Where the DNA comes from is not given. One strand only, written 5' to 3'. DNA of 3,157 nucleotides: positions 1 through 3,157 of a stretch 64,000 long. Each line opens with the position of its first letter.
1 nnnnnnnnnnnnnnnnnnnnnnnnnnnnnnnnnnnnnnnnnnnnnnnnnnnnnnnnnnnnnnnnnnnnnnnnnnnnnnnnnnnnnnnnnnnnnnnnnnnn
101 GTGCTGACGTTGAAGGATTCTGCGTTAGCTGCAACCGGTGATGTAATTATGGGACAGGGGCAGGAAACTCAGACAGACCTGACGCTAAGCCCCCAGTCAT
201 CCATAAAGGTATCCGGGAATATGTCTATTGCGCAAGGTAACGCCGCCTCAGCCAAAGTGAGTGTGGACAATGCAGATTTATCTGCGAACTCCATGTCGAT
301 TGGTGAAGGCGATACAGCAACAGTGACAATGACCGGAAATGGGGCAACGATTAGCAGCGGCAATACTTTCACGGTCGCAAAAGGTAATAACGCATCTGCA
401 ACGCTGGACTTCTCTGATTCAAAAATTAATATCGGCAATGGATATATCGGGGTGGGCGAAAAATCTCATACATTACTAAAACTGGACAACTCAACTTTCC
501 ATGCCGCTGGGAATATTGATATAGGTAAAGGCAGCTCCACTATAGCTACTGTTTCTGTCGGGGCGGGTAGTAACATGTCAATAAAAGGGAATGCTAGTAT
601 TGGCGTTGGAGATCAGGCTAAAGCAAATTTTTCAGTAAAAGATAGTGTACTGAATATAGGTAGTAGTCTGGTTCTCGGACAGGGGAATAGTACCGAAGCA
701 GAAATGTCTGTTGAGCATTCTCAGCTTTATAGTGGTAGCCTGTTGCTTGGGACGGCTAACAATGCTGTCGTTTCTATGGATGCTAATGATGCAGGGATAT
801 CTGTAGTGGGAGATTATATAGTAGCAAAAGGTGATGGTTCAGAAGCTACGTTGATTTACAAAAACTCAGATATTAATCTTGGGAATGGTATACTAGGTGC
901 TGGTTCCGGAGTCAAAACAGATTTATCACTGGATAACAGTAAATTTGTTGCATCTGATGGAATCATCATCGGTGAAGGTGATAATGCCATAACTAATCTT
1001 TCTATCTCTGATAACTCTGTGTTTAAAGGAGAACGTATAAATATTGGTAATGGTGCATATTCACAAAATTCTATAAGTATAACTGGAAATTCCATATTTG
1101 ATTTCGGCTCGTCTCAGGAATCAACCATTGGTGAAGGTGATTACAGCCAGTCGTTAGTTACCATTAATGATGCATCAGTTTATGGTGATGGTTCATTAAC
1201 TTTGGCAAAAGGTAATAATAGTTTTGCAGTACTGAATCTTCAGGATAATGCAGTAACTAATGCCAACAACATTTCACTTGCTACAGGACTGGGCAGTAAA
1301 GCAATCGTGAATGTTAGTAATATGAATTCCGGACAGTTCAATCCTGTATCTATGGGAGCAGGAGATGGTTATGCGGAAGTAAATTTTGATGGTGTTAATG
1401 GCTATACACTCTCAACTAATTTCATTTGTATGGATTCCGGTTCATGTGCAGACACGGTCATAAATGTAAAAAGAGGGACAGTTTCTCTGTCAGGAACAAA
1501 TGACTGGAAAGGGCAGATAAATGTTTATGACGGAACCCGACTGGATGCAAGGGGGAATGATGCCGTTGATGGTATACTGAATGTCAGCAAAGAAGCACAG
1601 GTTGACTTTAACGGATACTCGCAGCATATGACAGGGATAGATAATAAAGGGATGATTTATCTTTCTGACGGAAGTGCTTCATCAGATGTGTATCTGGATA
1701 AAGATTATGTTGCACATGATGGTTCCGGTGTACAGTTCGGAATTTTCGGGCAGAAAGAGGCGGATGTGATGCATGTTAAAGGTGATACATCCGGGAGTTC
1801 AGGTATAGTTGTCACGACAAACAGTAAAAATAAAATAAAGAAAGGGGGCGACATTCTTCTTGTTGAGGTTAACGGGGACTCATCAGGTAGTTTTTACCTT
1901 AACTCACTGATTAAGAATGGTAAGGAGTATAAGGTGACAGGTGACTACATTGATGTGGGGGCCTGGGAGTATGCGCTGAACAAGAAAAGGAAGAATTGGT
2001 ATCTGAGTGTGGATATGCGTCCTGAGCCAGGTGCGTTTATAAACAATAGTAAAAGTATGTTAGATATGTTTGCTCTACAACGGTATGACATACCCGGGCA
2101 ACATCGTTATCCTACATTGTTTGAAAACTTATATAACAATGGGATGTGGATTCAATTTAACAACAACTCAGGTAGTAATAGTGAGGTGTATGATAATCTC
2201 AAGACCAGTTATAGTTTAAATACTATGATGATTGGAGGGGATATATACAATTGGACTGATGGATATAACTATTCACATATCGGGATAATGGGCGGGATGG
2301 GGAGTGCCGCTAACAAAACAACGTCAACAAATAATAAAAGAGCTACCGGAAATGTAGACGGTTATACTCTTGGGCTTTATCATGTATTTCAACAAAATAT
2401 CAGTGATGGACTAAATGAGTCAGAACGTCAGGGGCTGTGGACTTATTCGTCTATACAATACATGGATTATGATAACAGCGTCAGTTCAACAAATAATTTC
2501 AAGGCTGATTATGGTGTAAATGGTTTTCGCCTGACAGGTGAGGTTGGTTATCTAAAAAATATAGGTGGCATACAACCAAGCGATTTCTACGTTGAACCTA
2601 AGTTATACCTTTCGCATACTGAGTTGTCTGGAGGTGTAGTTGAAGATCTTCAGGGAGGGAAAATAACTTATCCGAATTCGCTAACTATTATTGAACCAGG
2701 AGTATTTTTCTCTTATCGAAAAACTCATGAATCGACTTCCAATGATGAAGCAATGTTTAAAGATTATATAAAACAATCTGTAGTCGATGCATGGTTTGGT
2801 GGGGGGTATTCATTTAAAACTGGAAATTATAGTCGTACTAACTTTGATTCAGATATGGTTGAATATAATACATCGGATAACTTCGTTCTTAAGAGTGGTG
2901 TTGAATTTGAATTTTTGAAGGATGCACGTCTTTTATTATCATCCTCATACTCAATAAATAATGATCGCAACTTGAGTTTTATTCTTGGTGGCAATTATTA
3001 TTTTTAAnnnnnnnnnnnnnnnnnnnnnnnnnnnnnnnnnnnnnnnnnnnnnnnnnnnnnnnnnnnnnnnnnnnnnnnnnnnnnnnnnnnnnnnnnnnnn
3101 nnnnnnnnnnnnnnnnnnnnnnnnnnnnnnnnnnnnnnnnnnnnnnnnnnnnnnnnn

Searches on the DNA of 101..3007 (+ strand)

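Call 67: search_dna_similar(query=window:101-3007:+, collection=plasmids, mode=near, max_rows=25, rows=spread)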
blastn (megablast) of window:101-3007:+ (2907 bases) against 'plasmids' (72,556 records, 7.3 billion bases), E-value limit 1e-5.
Records with a match: 89; places in all: 124; records where one place covers at least 80% of the query: 78.
Best place of each record, by identity: >=99% 6; 95-99% 72; 90-95% 9; 80-90% 2.
By first word of the organism name: Escherichia 87; Shigella 2.
By predicted mobility (MOB-suite, as given by PLSDB): conjugative 76; non-mobilizable 8; mobilizable 5.
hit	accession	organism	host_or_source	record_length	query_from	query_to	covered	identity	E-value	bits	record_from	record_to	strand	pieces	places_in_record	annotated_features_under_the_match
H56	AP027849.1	Escherichia coli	Homo sapiens,whole organism,feces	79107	1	2907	100%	99.7%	0e+0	5325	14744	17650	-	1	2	hypothetical protein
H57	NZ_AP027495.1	Escherichia coli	-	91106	1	2907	100%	99.1%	0e+0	5526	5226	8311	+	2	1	autotransporter outer membrane beta-barrel domain-containing protein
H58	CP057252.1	Escherichia coli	culture,Pooled cattle faecal samples ...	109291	1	2907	100%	98.2%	0e+0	5075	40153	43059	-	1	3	autotransporter outer membrane beta-barrel domain-containing protein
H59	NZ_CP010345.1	Escherichia coli ECC-1470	Bos taurus,udder,udder persistent ...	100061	1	2907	100%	98.1%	0e+0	5064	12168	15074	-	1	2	autotransporter outer membrane beta-barrel domain-containing protein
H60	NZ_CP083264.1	Escherichia coli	Pure culture,Environmental waters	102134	1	2907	100%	98.1%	0e+0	5064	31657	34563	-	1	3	autotransporter outer membrane beta-barrel domain-containing protein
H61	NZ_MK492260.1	Escherichia coli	-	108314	1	2907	100%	98.1%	0e+0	5064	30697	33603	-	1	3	autotransporter outer membrane beta-barrel domain-containing protein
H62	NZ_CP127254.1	Escherichia coli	Bos taurus,Cell culture,feces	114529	1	2907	100%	98.1%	0e+0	5064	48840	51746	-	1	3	autotransporter outer membrane beta-barrel domain-containing protein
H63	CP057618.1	Escherichia coli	culture,Pooled cattle faecal samples ...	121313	1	2907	100%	98.1%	0e+0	5305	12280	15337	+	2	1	autotransporter outer membrane beta-barrel domain-containing protein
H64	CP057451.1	Escherichia coli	culture,Pooled cattle faecal samples ...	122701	1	2907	100%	97.9%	0e+0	5910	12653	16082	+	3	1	autotransporter outer membrane beta-barrel domain-containing protein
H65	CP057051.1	Escherichia coli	culture,Pooled cattle faecal samples ...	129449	1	2907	100%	97.9%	0e+0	5277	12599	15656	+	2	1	autotransporter outer membrane beta-barrel domain-containing protein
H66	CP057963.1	Escherichia coli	culture,Pooled cattle faecal samples ...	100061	1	2907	100%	97.9%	0e+0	5277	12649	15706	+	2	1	autotransporter outer membrane beta-barrel domain-containing protein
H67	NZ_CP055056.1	Shigella dysenteriae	Shek Wu Hui WWTPs_49 WWTPs effluent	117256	1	2907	100%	97.8%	0e+0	5888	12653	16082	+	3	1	autotransporter outer membrane beta-barrel domain-containing protein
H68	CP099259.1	Escherichia coli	culture,Pooled soil sample collected ...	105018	1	2907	100%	97.7%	0e+0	5870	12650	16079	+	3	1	autotransporter outer membrane beta-barrel domain-containing protein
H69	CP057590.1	Escherichia coli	culture,Pooled cattle faecal samples ...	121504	1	2907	100%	97.7%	0e+0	5870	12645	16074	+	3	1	autotransporter outer membrane beta-barrel domain-containing protein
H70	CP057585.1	Escherichia coli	culture,Pooled cattle faecal samples ...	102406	1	2907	100%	97.7%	0e+0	5871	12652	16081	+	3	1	autotransporter outer membrane beta-barrel domain-containing protein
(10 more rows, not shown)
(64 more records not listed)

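Call 76: search_dna_similar(query=window:1500-3007:+, collection=ecoli_genomes, mode=near, max_rows=60)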
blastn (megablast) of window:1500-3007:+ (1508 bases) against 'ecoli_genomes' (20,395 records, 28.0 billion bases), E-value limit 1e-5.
Records with a match: 53; places in all: 53; records where one place covers at least 80% of the query: 53.
Genomes with a match: 53 of 5426; with a place that covers at least 80% of the query: 53. Places per genome that has any: lowest 1, median 1, highest 1. On chromosomes: 13 places; on plasmids: 40.
Best place of each record, by identity: >=99% 43; 95-99% 7; 90-95% 3.
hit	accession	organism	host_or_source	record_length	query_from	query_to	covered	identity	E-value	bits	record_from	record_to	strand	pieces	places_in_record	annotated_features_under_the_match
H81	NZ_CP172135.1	Escherichia coli strain GF131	chicken meat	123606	1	1508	100%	99.9%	0e+0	2780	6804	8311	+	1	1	autotransporter outer membrane beta-barrel domain-containing protein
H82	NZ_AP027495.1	Escherichia coli strain LR-24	Homo sapiens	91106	1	1508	100%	99.8%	0e+0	2769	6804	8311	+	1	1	autotransporter outer membrane beta-barrel domain-containing protein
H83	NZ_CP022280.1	Escherichia coli strain STEC299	Marmota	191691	1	1508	100%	99.7%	0e+0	2763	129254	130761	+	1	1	autotransporter outer membrane beta-barrel domain-containing protein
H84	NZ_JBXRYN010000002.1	Escherichia coli strain EC14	Homo sapiens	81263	1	1508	100%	99.7%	0e+0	2763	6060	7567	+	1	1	autotransporter outer membrane beta-barrel domain-containing protein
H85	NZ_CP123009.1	Escherichia coli O155 strain NWU_3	Bos taurus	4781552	1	1508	100%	99.6%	0e+0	2752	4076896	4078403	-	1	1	autotransporter outer membrane beta-barrel domain-containing protein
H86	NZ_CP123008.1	Escherichia coli strain NWU_4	Bos taurus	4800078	1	1508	100%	99.6%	0e+0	2752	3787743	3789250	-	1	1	autotransporter outer membrane beta-barrel domain-containing protein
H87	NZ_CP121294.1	Escherichia coli O155:H21 strain NWU_1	North West province, South Africa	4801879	1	1508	100%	99.6%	0e+0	2752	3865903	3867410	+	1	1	autotransporter outer membrane beta-barrel domain-containing protein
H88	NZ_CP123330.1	Escherichia coli strain AREA_497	Homo sapiens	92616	1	1508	100%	99.6%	0e+0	2752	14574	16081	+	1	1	autotransporter outer membrane beta-barrel domain-containing protein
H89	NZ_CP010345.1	Escherichia coli ECC-1470 strain ECC-1470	Bos taurus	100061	1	1508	100%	99.5%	0e+0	2747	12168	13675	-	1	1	autotransporter outer membrane beta-barrel domain-containing protein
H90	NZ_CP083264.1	Escherichia coli strain JNU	Environmental waters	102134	1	1508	100%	99.5%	0e+0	2747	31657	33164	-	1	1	autotransporter outer membrane beta-barrel domain-containing protein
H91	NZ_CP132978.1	Escherichia coli strain ARS-C101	Beef Cattle Feces - Rectal Grab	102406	1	1508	100%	99.5%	0e+0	2747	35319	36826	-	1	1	autotransporter outer membrane beta-barrel domain-containing protein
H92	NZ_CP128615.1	Escherichia coli strain WL297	Homo sapiens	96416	1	1508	100%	99.5%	0e+0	2747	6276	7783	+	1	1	autotransporter outer membrane beta-barrel domain-containing protein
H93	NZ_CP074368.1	Escherichia coli strain ZYB62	bovine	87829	1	1508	100%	99.5%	0e+0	2747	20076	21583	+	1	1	autotransporter outer membrane beta-barrel domain-containing protein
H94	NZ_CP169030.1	Escherichia coli strain UTME-7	beef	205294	1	1508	100%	99.5%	0e+0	2747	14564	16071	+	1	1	autotransporter outer membrane beta-barrel domain-containing protein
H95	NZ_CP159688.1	Escherichia coli strain Z142-6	hospital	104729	1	1508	100%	99.5%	0e+0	2747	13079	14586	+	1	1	autotransporter outer membrane beta-barrel domain-containing protein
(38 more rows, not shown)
